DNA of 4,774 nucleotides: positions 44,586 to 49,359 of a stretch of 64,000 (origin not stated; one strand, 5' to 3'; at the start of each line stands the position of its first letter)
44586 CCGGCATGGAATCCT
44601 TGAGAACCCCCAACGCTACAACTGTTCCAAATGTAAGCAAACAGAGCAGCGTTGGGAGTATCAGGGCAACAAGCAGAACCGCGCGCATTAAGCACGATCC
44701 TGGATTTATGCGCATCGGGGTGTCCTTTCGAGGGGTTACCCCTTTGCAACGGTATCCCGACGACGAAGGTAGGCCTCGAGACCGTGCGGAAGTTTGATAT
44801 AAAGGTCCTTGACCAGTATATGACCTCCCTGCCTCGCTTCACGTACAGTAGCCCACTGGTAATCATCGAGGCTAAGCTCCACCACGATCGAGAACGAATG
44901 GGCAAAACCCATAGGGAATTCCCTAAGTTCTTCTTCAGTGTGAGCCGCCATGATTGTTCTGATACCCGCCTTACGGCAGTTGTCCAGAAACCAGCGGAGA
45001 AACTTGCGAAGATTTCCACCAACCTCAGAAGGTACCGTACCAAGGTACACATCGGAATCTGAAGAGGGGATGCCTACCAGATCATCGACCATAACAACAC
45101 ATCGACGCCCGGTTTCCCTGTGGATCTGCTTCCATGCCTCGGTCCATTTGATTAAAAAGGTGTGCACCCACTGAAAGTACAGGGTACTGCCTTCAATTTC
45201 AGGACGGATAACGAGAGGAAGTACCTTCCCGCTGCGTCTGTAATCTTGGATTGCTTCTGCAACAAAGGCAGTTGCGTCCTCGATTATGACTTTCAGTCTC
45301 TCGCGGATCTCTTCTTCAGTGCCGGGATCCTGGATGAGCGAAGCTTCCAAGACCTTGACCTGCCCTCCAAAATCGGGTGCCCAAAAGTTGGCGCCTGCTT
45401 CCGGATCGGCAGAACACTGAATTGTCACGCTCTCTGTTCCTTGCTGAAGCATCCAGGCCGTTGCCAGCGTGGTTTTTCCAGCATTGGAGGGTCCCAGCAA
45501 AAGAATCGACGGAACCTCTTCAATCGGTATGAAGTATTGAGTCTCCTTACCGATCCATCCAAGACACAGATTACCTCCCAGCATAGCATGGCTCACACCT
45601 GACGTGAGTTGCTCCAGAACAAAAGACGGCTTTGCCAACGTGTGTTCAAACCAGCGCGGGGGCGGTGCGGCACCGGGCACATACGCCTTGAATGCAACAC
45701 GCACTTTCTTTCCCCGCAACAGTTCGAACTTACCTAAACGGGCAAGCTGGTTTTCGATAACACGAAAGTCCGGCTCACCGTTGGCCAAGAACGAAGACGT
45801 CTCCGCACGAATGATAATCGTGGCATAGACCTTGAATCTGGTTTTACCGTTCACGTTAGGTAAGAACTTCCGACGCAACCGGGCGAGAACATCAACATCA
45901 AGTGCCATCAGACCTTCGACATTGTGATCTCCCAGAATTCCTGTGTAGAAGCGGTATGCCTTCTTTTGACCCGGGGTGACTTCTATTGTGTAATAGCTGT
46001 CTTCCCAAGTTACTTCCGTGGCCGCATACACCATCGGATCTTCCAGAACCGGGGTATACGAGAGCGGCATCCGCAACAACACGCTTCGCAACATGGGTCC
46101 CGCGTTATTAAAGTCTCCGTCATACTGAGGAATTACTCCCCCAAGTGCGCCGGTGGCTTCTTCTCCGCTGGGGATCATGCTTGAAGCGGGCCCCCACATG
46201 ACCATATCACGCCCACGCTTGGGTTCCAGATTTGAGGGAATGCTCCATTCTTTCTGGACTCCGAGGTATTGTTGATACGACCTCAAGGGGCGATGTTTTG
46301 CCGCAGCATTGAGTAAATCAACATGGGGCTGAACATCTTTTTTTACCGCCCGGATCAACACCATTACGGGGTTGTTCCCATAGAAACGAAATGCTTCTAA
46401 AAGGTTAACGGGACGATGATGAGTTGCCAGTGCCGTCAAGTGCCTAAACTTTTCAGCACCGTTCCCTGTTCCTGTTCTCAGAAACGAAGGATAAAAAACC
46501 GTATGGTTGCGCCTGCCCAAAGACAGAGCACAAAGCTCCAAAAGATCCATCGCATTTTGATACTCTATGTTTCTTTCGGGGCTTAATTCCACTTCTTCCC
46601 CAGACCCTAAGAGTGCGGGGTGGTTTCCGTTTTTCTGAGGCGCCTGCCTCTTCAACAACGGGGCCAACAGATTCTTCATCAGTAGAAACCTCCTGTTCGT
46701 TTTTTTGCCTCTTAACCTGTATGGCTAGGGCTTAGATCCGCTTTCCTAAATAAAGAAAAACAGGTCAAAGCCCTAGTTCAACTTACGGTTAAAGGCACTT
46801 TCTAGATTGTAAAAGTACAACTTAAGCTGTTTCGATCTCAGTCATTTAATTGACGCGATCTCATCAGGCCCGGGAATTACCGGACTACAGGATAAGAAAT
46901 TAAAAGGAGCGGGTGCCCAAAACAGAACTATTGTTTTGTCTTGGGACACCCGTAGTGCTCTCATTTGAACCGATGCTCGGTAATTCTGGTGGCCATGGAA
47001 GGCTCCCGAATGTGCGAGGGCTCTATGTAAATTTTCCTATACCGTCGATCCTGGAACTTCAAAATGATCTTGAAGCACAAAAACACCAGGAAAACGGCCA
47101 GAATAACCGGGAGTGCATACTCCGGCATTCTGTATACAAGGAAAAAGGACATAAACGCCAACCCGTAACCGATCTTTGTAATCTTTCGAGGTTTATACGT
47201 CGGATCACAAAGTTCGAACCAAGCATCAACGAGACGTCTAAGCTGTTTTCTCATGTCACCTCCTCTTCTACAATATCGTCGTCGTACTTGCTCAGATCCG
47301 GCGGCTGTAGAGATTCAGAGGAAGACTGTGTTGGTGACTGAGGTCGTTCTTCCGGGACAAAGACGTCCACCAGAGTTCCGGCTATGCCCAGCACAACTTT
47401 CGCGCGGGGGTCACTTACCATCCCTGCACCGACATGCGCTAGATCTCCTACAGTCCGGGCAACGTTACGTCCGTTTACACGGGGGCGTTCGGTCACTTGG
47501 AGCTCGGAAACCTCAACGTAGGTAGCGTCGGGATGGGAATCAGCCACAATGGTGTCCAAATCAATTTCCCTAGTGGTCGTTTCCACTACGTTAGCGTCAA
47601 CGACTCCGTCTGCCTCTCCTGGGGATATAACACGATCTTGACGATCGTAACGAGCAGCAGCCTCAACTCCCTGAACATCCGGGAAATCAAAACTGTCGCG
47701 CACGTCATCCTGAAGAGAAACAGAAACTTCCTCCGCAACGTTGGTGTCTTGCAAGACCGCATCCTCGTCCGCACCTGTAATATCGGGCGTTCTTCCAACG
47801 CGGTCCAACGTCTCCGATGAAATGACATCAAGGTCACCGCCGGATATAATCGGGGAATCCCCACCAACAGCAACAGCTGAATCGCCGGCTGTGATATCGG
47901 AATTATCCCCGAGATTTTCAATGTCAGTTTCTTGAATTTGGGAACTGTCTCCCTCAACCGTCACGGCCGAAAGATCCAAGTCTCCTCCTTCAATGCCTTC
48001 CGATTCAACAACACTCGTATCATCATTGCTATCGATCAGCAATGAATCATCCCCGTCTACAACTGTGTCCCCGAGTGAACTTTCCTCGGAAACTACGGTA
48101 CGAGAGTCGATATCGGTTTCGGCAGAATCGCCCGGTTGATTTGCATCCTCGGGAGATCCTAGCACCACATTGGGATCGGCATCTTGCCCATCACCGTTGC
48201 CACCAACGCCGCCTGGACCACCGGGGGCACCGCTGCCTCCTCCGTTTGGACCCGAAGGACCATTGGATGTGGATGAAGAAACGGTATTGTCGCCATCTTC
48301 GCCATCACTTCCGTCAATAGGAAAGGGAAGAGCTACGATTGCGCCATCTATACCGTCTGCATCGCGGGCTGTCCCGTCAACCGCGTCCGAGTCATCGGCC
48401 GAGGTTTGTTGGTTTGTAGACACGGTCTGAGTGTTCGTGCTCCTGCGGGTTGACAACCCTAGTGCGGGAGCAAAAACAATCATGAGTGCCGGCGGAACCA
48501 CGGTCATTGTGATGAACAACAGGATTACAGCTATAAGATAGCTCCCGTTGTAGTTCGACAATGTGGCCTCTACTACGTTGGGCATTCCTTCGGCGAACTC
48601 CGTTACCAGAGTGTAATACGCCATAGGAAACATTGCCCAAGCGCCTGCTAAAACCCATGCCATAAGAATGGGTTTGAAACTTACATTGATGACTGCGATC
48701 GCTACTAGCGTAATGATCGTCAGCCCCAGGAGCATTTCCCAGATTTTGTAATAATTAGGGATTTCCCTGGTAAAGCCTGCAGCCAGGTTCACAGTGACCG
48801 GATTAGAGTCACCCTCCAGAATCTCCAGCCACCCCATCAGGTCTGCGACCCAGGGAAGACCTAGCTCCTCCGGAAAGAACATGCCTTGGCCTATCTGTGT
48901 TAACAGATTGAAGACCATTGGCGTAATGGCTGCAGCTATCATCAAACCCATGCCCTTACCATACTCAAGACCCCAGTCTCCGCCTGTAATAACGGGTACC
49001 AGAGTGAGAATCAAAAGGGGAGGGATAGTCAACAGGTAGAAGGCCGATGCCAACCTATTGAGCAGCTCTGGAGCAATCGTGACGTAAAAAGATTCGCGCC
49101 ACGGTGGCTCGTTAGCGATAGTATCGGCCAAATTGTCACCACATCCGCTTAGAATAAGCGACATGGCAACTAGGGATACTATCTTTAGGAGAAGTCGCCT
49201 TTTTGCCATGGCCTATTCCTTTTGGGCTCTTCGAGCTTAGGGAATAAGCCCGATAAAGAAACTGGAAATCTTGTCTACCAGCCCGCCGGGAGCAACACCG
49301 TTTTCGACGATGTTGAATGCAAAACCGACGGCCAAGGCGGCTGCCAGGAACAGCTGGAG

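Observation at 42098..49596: Compact VirB2-VirB6-VirB3-VirB4-hydrolase operon on the minus strand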

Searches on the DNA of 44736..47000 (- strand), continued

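Call 105: search_rna_families(source=L010, start=5714, end=6008, threshold=evalue, max_evalue=5)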
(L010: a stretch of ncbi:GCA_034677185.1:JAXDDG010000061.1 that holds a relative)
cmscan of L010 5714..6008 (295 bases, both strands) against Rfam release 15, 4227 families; matches with E-value up to 5: 15.
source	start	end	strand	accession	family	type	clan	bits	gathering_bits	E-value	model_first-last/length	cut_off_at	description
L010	5867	6000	+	RF01591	snoR15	Gene; snRNA; snoRNA; CD-box;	-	29.4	50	0.045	1-131/131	no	small nucleolar RNA snoR15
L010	5731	5845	+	RF01859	Phe_leader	Cis-reg; leader;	-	22.6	55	0.12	1-125/125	no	Phenylalanine leader peptide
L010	5752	5831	+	RF03872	MIR6426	Gene; miRNA;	-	20.9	96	0.087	1-84/84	no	MIR6426 microRNA precursor family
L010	5770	5819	+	RF03794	MIR5298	Gene; miRNA;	-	20.6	70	0.66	1-80/80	no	MIR5298 microRNA precursor family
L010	5747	5863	+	RF00420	SNORA61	Gene; snRNA; snoRNA; HACA-box;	-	20.5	74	0.083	1-132/132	no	Small nucleolar RNA SNORA61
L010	5900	5953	+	RF03650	mir-1290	Gene; miRNA;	-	18.4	82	0.34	1-76/76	no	mir-1290 microRNA precursor family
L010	5720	5840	-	RF01859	Phe_leader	Cis-reg; leader;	-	17.6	55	1.5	1-125/125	no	Phenylalanine leader peptide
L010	5849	5942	+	RF02348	tracrRNA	Gene; CRISPR;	-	17.2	70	2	1-92/92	no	Trans-activating crRNA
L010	5817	5948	+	RF02053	STnc430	Gene; sRNA;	-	17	47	2.5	1-162/162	no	Enterobacterial sRNA STnc430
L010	5722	5879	-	RF02607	AbsR25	Gene; sRNA;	-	16.7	47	1.3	1-164/164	no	Acinetobacter sRNA 25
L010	5723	5759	+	RF04343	Plastid-psbA-2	Cis-reg;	CL00153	16.4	55.8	1.7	1-60/60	no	Plastid-psbA-2 3UTR RNA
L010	5746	5837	+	RF03719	mir-3914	Gene; miRNA;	-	15.2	97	2.5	1-95/95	no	mir-3914 microRNA precursor family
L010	5746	5837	-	RF03719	mir-3914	Gene; miRNA;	-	14.9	97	3.1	1-95/95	no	mir-3914 microRNA precursor family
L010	5743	5889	+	RF00648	MIR396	Gene; miRNA;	-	14.8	80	3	1-118/118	no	MIR396 microRNA precursor family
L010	5748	5826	+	RF01043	MIR1023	Gene; miRNA;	-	12.8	90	3.3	35-133/165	no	MIR1023 microRNA precursor family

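Call 109: search_with_rna_model(model_id=R1, sources=[L018, L019, L008, L011, L013], max_evalue=1)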
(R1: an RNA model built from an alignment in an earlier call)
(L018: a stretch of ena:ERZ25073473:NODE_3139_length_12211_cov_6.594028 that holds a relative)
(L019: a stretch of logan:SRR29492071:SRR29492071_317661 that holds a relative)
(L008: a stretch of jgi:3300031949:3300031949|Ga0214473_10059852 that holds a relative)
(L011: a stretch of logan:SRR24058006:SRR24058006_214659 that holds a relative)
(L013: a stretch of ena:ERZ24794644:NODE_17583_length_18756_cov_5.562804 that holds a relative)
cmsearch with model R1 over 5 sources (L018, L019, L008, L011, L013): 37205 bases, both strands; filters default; matches with E-value up to 1: 3.
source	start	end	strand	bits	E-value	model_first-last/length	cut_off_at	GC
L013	1209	1264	+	61.2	1.6e-14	1-66/66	no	0.46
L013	4910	4965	+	61.2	1.6e-14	1-66/66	no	0.46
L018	8614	8667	+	35.9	1.1e-07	1-66/66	no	0.44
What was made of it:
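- A sixth copy was found de novo by the model in L018 (call 109).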

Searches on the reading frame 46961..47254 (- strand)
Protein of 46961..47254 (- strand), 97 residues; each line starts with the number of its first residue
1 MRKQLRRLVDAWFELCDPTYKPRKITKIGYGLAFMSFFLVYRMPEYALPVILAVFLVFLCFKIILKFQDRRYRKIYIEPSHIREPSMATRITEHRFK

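Call 3: search_protein_families(library=pfam, proteins=[window:46961-47254:-], max_evalue=1)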
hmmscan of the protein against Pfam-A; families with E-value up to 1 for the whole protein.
window:46961-47254:- (97 aa): 2 families
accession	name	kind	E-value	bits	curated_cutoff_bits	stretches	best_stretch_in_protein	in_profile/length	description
PF04123.18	DUF373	-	0.052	13.4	28.3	1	16-62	149-195/335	Domain of unknown function (DUF373)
PF09843.14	DUF2070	-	0.062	12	30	1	27-79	134-187/561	Predicted membrane protein (DUF2070)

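Call 4: search_protein_families(library=ncbifam, proteins=[window:46961-47254:-], max_evalue=1)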
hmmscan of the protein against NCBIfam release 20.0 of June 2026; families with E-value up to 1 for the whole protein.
window:46961-47254:- (97 aa): 1 family
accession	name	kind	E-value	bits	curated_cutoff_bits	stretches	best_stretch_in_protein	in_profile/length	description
TIGR00921.1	2A067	subfamily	0.018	13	351.9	1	23-74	584-635/733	hydrophobe/amphiphile efflux-3 (HAE3) family transporter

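Call 9: search_protein_families(library=phrogs, proteins=[window:46961-47254:-], max_evalue=0.1)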
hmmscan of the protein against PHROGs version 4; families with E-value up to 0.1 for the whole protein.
window:46961-47254:- (97 aa): 1 family
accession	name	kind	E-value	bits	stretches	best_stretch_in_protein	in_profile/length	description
phrog_24681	-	unknown function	0.053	14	1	30-70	58-98/375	-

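Call 111: search_protein_families(library=padloc, proteins=[window:46961-47254:-], max_evalue=0.01)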
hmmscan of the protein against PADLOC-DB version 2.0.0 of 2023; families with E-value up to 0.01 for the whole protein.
window:46961-47254:- (97 aa): 0 families

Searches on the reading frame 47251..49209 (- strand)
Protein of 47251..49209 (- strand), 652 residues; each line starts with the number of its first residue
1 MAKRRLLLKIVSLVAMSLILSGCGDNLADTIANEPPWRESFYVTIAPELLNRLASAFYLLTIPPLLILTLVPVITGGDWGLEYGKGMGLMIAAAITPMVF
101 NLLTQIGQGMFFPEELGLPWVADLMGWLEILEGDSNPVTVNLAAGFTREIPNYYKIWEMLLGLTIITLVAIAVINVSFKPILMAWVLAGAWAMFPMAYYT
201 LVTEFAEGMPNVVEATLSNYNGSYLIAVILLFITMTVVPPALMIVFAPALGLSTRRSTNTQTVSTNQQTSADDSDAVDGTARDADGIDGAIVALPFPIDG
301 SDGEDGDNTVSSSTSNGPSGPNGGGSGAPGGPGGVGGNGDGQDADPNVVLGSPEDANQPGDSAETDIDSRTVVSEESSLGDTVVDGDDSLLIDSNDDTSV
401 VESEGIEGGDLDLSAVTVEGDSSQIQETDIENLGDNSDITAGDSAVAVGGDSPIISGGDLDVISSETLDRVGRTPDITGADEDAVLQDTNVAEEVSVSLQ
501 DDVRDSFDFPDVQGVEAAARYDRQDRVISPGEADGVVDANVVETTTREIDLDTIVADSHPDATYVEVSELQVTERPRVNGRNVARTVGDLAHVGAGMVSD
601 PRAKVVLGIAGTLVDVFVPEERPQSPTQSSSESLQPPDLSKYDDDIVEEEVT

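Call 3: search_protein_families(library=pfam, proteins=[window:47251-49209:-], max_evalue=1)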
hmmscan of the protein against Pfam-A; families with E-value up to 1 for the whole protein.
window:47251-49209:- (652 aa): 1 family
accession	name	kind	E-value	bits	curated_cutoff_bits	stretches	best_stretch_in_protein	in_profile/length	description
PF24265.1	DUF7466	-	0.31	11.5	27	1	515-542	22-49/55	Family of unknown function (DUF7466)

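Call 4: search_protein_families(library=ncbifam, proteins=[window:47251-49209:-], max_evalue=1)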
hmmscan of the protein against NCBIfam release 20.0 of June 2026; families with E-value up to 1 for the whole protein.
window:47251-49209:- (652 aa): 3 families
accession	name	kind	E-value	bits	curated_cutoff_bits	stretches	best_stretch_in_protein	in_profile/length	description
NF045538.1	AciT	subfamily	0.12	12.6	100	1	156-248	5-76/114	AciT family ciprofloxacin tolerance protein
NF047847.2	SS_mature_LptM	equivalog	0.16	12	27.7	1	4-24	4-21/31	LPS translocon maturation chaperone LptM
NF028537.1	P_eth_NH2_trans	domain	0.82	8.1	500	0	162-249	51-136/527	phosphoethanolamine--lipid A transferase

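Call 9: search_protein_families(library=phrogs, proteins=[window:47251-49209:-], max_evalue=0.1)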
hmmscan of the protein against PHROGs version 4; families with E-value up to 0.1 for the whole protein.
window:47251-49209:- (652 aa): 0 families

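Call 111: search_protein_families(library=padloc, proteins=[window:47251-49209:-], max_evalue=0.01)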
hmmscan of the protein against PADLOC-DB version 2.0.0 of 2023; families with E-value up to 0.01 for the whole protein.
window:47251-49209:- (652 aa): 0 families
